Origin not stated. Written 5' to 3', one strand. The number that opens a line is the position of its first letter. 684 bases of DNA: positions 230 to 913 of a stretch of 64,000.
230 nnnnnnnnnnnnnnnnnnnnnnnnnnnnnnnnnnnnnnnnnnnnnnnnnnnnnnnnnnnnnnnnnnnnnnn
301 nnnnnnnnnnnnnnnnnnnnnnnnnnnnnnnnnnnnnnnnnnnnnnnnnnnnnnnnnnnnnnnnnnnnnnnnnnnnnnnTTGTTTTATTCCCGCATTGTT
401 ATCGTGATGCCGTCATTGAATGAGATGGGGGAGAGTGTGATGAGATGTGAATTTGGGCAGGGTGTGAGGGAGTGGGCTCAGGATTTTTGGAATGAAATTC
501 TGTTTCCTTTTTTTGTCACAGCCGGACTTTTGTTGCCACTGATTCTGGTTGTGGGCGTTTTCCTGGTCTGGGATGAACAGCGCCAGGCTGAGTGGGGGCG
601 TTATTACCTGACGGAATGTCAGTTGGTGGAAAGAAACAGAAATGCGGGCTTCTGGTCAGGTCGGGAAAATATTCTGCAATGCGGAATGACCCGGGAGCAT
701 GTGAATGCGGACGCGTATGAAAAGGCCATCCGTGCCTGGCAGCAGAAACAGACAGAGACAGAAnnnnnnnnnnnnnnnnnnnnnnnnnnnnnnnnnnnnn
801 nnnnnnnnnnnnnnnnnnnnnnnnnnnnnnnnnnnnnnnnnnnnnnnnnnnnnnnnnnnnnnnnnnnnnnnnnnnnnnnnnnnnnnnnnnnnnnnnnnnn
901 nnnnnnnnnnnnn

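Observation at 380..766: Small single-TM protein at the head of the recombinase operon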

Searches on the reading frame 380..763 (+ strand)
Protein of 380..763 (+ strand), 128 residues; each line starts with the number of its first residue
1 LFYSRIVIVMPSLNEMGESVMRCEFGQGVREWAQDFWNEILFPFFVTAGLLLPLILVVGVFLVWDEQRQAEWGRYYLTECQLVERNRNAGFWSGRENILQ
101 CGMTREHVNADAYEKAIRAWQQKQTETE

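Call 6: search_protein_families(library=pfam, proteins=[window:380-763:+], max_evalue=1)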
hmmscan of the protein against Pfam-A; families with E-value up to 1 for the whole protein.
window:380-763:+ (128 aa): 1 family
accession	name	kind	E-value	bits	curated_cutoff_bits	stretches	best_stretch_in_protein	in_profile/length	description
PF17217.9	UPA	-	0.063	13.4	27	1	69-123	73-124/140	UPA domain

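Call 12: find_homologous_proteins(query=window:440-763:+, max_evalue=0.01)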
Query seq(108 aa) (108 aa): 13 proteins with E <= 0.01 among 16 candidates.
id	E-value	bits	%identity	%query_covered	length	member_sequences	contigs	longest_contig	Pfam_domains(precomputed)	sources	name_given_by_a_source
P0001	6.6e-69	247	99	100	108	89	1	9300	-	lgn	-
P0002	3.7e-60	219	89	100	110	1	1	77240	-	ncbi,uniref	ncbi:hypothetical protein [Proteus mirabilis]|uniref:hypothetical protein n=1 Tax=Proteus mirabilis 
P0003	4.9e-59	216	98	89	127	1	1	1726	-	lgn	-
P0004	1.7e-48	182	73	100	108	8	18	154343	-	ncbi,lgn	-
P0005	7.0e-48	180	73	100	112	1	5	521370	-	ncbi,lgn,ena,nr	ncbi:TPA: hypothetical protein SMP82_000082 [Proteus mirabilis]|nr:hypothetical protein [Proteus mir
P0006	9.5e-46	173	73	100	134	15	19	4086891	-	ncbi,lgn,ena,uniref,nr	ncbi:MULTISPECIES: hypothetical protein [Enterobacterales]|uniref:hypothetical protein n=1 Tax=Enter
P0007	4.7e-40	154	66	100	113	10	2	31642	-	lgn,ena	-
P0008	2.0e-37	146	76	81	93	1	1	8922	-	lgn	-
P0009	2.5e-34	136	63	100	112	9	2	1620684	-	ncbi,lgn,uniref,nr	ncbi:hypothetical protein ISO70_00155 [Morganella morganii subsp. morganii]|uniref:hypothetical prot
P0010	1.5e-30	124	60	100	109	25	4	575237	-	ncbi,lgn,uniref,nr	ncbi:hypothetical protein [Escherichia coli]|uniref:hypothetical protein n=1 Tax=Escherichia coli Ta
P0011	1.0e-28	118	100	49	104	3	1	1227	-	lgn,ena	-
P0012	5.7e-13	67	70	44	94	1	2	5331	-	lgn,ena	-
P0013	1.2e-12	66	64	49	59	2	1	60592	-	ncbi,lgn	-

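Call 18: search_protein_families(library=ncbifam, proteins=[window:440-763:+], max_evalue=1)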
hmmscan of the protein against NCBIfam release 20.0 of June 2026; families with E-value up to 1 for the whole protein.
window:440-763:+ (108 aa): 0 families

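Call 21: predict_structure(alignment_id=A3)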
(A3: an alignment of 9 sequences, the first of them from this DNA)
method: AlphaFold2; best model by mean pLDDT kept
length: 108 residues; sequences in the alignment: 9
mean_pLDDT: 64.2   pTM: 0.27
mean pLDDT of the five models: 64.2, 62.6, 62.3, 62.1, 61.3
residues with pLDDT >= 90: 0; 70-90: 45; 50-70: 44; < 50: 19
segments of 3 or more residues with pLDDT < 50: 73-80, 82-89
pLDDT, mean of each block of 10 residues (from residue 1): 64 78 80 83 71 56 53 47 46 66 63
secondary structure, 60 per line:
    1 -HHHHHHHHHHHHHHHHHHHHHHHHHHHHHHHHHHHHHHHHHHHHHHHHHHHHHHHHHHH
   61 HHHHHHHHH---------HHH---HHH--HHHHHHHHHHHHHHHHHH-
elements in order: H2-69 H90-107

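Call 22: find_encoding_contigs(protein=P0010, flank=6000, max_places=3)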
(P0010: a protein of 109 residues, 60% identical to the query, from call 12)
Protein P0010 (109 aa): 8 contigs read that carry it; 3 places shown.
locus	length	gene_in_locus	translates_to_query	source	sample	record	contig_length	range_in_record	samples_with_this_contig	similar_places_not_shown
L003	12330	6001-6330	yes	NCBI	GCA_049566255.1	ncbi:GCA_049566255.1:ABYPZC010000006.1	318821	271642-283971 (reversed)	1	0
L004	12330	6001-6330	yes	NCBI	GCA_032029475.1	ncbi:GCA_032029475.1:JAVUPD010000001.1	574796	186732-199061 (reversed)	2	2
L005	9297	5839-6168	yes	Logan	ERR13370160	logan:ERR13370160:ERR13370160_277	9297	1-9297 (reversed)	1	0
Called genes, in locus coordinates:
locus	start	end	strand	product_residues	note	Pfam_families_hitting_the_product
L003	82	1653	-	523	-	PF13007:LZ_Tnp_IS66, PF13005:zf-IS66, PF03050:DDE_Tnp_IS66, PF13817:DDE_Tnp_IS66_C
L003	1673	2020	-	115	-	PF05717:TnpB_IS66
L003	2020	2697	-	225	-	PF13384:HTH_23 (faint), PF01527:HTH_Tnp_1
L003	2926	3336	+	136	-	-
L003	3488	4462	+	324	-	PF08401:ArdcN, PF18818:MPTase-PolyVal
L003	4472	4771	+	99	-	PF06755:CbtA_toxin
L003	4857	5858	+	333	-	PF06924:DUF1281, PF18406:DUF1281_C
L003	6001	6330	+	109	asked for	-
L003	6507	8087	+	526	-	PF07514:TraI_2, PF07515:TraI_2_C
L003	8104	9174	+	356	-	PF00589:Phage_integrase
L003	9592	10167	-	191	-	-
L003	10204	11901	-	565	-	PF11412:DsbD_N, PF02683:DsbD_TM, PF13386:DsbD_2, PF00085:Thioredoxin, PF13098:Thioredoxin_2, PF13899:Thioredoxin_7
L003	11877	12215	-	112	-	PF03091:CutA1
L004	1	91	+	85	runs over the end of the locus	-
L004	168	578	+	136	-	-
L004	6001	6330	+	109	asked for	-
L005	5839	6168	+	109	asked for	-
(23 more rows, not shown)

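Call 23: find_encoding_contigs(protein=P0009, flank=6000, max_places=2)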
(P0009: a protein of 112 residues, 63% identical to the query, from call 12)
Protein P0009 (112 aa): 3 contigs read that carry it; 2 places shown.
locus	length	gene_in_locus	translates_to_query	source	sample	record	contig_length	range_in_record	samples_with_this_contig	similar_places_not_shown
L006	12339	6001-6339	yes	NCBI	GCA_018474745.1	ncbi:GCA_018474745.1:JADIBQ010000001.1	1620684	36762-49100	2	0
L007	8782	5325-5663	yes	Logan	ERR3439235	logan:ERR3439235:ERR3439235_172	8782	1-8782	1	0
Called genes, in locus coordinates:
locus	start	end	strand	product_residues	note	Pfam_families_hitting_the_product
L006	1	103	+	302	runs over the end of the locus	PF12834:Phage_int_SAM_2, PF12835:Integrase_1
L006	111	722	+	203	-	PF00657:Lipase_GDSL (weak), PF04311:DUF459, PF13472:Lipase_GDSL_2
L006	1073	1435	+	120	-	-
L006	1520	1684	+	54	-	-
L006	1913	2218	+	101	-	-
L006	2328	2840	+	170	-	-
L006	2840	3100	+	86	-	-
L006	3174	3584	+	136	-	-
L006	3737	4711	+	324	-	PF08401:ArdcN, PF18818:MPTase-PolyVal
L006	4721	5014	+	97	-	PF06755:CbtA_toxin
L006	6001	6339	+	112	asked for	-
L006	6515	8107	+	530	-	PF07514:TraI_2, PF07515:TraI_2_C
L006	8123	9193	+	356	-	PF00589:Phage_integrase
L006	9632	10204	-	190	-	-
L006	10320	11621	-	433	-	PF03600:CitMHS, PF03605:DcuA_DcuB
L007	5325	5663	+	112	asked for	-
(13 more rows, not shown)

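Call 24: find_encoding_contigs(protein=P0004, flank=6000, max_places=2)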
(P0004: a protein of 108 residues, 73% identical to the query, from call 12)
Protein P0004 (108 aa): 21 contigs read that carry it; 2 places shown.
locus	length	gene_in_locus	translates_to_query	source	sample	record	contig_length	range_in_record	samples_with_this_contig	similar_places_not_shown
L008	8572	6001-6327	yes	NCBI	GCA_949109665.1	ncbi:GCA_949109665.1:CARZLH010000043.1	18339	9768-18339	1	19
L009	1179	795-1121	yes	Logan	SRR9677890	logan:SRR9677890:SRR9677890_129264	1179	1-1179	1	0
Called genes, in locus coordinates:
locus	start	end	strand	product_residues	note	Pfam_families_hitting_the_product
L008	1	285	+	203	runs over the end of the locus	PF00657:Lipase_GDSL (faint), PF04311:DUF459, PF13472:Lipase_GDSL_2 (weak)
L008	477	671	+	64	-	-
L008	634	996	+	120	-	-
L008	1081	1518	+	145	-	-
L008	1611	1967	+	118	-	-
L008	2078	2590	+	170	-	-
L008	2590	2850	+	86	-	-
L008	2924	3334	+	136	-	-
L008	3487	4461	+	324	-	PF08401:ArdcN, PF18818:MPTase-PolyVal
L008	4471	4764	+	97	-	PF06755:CbtA_toxin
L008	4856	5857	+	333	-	PF06924:DUF1281, PF18406:DUF1281_C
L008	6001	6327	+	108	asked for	-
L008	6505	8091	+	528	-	PF07514:TraI_2, PF07515:TraI_2_C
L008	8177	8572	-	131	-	PF01695:IstB_IS21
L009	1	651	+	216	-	?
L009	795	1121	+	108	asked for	-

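Call 25: find_encoding_contigs(protein=P0007, flank=6000, max_places=2)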
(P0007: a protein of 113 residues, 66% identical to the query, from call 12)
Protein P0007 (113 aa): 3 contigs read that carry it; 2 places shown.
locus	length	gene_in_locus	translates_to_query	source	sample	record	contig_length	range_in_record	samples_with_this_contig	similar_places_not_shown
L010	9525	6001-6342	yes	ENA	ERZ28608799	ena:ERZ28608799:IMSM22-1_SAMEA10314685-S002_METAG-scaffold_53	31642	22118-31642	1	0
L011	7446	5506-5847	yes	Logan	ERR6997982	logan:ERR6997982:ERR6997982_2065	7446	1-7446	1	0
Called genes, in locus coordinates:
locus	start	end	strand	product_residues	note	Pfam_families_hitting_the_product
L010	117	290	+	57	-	-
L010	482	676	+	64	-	-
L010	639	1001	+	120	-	-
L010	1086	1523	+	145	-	-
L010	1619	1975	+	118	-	-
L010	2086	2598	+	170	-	-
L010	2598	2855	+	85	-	-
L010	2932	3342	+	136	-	-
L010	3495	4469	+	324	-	PF08401:ArdcN, PF18818:MPTase-PolyVal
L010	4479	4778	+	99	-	PF06755:CbtA_toxin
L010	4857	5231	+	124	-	PF06924:DUF1281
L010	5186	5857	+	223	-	PF06924:DUF1281, PF18406:DUF1281_C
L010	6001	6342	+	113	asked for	-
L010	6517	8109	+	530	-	PF07514:TraI_2, PF07515:TraI_2_C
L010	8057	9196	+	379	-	PF00589:Phage_integrase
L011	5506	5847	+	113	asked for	-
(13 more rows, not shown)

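Call 26: find_encoding_contigs(protein=P0002, flank=6000, max_places=2)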
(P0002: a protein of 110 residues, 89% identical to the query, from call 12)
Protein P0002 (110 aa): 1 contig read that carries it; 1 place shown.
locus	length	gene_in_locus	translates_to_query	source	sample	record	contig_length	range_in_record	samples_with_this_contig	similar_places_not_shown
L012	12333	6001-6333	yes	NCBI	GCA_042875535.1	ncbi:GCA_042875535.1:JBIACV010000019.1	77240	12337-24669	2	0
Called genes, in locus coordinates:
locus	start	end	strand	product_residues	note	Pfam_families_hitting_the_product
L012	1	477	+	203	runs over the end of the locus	PF00657:Lipase_GDSL (faint), PF04311:DUF459, PF13472:Lipase_GDSL_2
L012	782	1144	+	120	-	-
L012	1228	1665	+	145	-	-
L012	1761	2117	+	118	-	-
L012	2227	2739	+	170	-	-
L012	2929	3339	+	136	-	-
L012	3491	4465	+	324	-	PF08401:ArdcN, PF18818:MPTase-PolyVal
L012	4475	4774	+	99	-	PF06755:CbtA_toxin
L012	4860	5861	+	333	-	PF06924:DUF1281, PF18406:DUF1281_C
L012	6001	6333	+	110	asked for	-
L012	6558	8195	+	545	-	PF07514:TraI_2, PF07515:TraI_2_C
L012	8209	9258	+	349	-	PF13495:Phage_int_SAM_4 (weak), PF00589:Phage_integrase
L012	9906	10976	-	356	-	PF11873:Mltc_N, PF01464:SLT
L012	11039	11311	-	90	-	PF04362:Iron_traffic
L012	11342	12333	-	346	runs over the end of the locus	PF00730:HhH-GPD, PF00633:HHH, PF14815:NUDIX_4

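Call 29: search_protein_representatives(alignment_id=A3)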
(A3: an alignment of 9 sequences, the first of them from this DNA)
Query: 9 sequences, 109 profile positions. Proteins with E-value up to 0.001 (for the whole library): 34; up to 1e-10: 4; up to 1e-30: 1. The best 34 are listed.
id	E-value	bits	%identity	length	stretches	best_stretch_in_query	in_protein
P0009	9.4e-57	206.1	-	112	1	1-108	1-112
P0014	1.4e-21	92.9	-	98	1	9-98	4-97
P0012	3.3e-12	62.8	-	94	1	1-49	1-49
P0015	4.6e-11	59.1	-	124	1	28-104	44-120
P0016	6.8e-10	55.3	-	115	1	30-106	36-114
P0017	7.2e-10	55.3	-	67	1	45-106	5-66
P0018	4.5e-09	52.7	-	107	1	23-106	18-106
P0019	8.8e-08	48.5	-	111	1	8-103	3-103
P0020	1.7e-07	47.6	-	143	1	20-103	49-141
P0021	2.0e-07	47.4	-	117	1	20-95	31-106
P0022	3.0e-07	46.8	-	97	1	15-101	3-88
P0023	3.1e-07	46.8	-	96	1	22-101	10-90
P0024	1.1e-06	45.0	-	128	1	28-102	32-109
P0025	1.3e-06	44.7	-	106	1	24-107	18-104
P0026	1.4e-06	44.6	-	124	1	26-102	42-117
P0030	7.1e-06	42.4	-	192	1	46-104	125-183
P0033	2.8e-05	40.5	-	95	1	30-106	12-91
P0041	3.2e-04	37.1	-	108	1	39-102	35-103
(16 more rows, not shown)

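Call 33: search_protein_families(library=pfam, alignment_id=A4, max_evalue=0.1)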
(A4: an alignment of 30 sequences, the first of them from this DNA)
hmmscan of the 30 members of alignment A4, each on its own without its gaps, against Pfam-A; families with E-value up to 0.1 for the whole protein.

A. member 1, seq(108 aa): 1 family
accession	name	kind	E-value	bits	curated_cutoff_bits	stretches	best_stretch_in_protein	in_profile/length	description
PF17217.9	UPA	-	0.043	13.9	27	1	49-104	73-125/140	UPA domain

B. families by the number of members that match (of 30 scanned): 19 families
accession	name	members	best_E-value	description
PF13567.11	DUF4131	1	0.0029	Domain of unknown function (DUF4131)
PF13181.12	TPR_8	1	0.0049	Tetratricopeptide repeat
PF13346.12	ABC2_membrane_5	1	0.0085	ABC-2 family transporter protein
PF17723.7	RHH_8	1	0.014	Ribbon-Helix-Helix transcriptional regulator family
PF19868.4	DUF6341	1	0.014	Family of unknown function (DUF6341)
PF03653.18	UPF0093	1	0.024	Uncharacterised protein family (UPF0093)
PF09815.14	XK-related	1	0.03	XK-related protein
PF13425.11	O-antigen_lig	1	0.032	O-antigen ligase like membrane protein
PF10602.15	RPN7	1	0.036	26S proteasome subunit RPN7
PF17217.9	UPA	1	0.043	UPA domain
PF22089.2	DIP2116-like_N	1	0.047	DIP2116-like, N-terminal domain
PF09582.15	AnfO_nitrog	1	0.055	Iron only nitrogenase protein AnfO (AnfO_nitrog)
PF17487.7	Ribosomal_S12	1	0.06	Ribosomal protein S12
PF06126.16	Herpes_LAMP2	1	0.064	Herpesvirus Latent membrane protein 2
PF15947.10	DUF4755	1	0.069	Domain of unknown function (DUF4755)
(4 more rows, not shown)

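Call 34: find_encoding_contigs(protein=P0016, flank=8000, max_places=3)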
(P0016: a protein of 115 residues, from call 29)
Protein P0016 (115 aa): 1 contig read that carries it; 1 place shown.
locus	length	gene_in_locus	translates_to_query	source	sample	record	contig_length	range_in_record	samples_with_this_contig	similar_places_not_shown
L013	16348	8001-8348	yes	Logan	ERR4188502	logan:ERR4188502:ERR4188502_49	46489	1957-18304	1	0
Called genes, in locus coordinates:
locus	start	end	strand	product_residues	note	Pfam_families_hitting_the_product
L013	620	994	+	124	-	PF05261:Tra_M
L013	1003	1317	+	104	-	-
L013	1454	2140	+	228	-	-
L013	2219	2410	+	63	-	PF05509:TraY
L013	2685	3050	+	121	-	-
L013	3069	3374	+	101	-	PF07178:TraL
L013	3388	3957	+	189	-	PF05309:TraE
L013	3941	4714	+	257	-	PF06586:TraK_N, PF23536:TraK_C (weak)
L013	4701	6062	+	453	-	PF03743:TrbI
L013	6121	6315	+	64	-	-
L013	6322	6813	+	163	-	PF02357:NusG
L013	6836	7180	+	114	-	-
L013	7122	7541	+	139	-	-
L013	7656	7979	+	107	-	-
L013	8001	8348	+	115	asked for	-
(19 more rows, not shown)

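Call 35: find_encoding_contigs(protein=P0014, flank=8000, max_places=3)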
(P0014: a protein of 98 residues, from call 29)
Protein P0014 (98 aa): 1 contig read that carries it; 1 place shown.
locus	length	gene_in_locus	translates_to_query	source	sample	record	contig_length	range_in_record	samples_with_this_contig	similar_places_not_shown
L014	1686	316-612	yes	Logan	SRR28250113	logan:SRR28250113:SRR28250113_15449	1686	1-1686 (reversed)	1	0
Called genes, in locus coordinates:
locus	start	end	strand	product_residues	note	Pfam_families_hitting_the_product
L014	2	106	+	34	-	?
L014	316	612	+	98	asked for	-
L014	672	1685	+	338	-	?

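Call 36: find_encoding_contigs(protein=P0019, flank=8000, max_places=3)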
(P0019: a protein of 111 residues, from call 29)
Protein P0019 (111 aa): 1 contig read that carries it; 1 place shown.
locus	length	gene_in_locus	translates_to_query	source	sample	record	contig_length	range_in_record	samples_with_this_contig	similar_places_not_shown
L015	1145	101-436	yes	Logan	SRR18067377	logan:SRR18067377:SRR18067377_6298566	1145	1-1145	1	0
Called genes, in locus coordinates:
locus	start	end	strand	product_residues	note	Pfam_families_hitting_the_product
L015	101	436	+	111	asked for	-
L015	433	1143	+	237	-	?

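Call 37: find_encoding_contigs(protein=P0021, flank=8000, max_places=3)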
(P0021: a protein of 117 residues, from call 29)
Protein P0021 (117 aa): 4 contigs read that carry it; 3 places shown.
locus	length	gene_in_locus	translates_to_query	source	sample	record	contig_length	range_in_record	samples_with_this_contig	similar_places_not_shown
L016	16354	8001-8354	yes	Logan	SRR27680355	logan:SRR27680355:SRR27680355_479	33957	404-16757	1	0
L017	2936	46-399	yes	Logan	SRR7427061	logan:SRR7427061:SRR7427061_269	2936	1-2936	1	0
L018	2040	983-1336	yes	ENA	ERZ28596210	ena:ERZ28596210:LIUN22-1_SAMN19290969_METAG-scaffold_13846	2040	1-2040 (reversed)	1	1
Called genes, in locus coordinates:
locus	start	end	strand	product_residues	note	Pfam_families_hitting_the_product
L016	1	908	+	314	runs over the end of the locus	PF08401:ArdcN, PF18818:MPTase-PolyVal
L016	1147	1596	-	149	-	PF01464:SLT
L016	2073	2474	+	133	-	PF05261:Tra_M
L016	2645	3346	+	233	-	PF00196:GerE (weak)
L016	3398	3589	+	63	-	PF05509:TraY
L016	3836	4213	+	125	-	PF05513:TraA (weak)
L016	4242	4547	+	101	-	PF07178:TraL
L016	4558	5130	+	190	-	PF05309:TraE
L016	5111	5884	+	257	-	PF06586:TraK_N, PF23536:TraK_C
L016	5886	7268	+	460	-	PF03743:TrbI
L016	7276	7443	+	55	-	-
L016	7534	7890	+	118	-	-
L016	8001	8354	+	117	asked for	-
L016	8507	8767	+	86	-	-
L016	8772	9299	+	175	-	PF09676:TraV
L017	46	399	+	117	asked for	-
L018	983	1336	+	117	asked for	-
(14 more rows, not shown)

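Call 39: predict_structure(alignment_id=A4)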
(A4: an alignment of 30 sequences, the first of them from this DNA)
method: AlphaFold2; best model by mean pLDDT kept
length: 108 residues; sequences in the alignment: 30
mean_pLDDT: 86.9   pTM: 0.59
mean pLDDT of the five models: 86.9, 84.5, 83.3, 79.4, 79.4
residues with pLDDT >= 90: 55; 70-90: 47; 50-70: 4; < 50: 2
segments of 3 or more residues with pLDDT < 50: none
pLDDT, mean of each block of 10 residues (from residue 1): 62 82 89 90 87 94 90 88 94 93 87
secondary structure, 60 per line:
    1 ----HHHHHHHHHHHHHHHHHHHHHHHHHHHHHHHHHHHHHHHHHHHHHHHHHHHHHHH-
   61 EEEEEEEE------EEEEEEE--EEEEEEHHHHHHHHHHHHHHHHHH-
elements in order: H5-59 E61-68 E75-81 E84-89 H90-107

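Call 45: fold_search(model_id=the predicted structure, library=pdb)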
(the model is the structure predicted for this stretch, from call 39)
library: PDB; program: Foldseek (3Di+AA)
matches with E <= 10: 289; with E <= 0.001: 0
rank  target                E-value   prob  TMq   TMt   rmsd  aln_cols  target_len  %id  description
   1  9asn_B                5.1e-01  0.16  0.22  0.12   8.4        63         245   13  Human Drosha and DGCR8 in complex with Pri-miR-98 (released 2024-09-04)
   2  9asm_B                6.6e-01  0.12  0.21  0.12   8.4        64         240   12  Human Drosha and DGCR8 in complex with Pri-let-7f1 (released 2024-09-04)
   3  8esq_k                1.2e+00  0.28  0.30  0.41   4.5        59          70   15  Ytm1 associated nascent 60S ribosome State 2 (released 2022-11-30)
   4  2ve7_D                1.3e+00  0.15  0.30  0.14  18.0       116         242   11  Crystal structure of a bonsai version of the human Ndc80 complex (released 2008-05-13)
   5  4av2_M                1.4e+00  0.30  0.23  0.29   4.1        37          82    8  Single particle electron microscopy of PilQ dodecameric complexes from Neisseria meningitidis. (released 2012-10-17)
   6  7jvk_D                1.4e+00  0.10  0.20  0.07   7.7        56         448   14  Structure of the M101A variant of the SidA ornithine hydroxylase with the FAD in the "out" conformation (released 2020-12-02)
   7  6x0h_D                1.4e+00  0.07  0.20  0.07  16.2        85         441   15  Structure of oxidized SidA ornithine hydroxylase with the FAD in the "out" conformation (released 2020-08-05)
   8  5jdz_B                1.5e+00  0.15  0.20  0.11   6.3        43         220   12  Crystal structure of Burkholderia glumae ToxA with bound S-adenosylhomocysteine (SAH) (released 2016-05-04)
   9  2w9j_B                1.5e+00  0.13  0.25  0.30   6.3        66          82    8  The crystal structure of SRP14 from the Schizosaccharomyces pombe signal recognition particle (released 2009-02-03)
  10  1uhz_MODEL_1_A        1.5e+00  0.07  0.20  0.22   7.9        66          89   17  Solution structure of dsRNA binding domain in Staufen homolog 2 (released 2004-08-03)
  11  9n6c_B                1.7e+00  0.10  0.25  0.08  18.9       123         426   11  Structure of the Retron IA Complex without the HNH Nuclease (released 2025-04-23)
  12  4ce4_h                1.7e+00  0.08  0.23  0.13   7.4        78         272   13  39S large subunit of the porcine mitochondrial ribosome (released 2013-12-18)
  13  9n69_B                2.1e+00  0.09  0.25  0.07  16.4       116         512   12  Structure of the retron IA complex with HNH nuclease in the "down" orientation (released 2025-04-23)
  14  1u80_A                2.2e+00  0.08  0.19  0.12   9.6        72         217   10  Phosphopantothenoylcysteine synthetase from E. coli, CMP complex (released 2004-11-30)
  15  8ip8_NB               2.4e+00  0.16  0.30  0.41   4.3        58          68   12  Wheat 80S ribosome stalled on AUG-Stop boron dependently (released 2024-02-21)
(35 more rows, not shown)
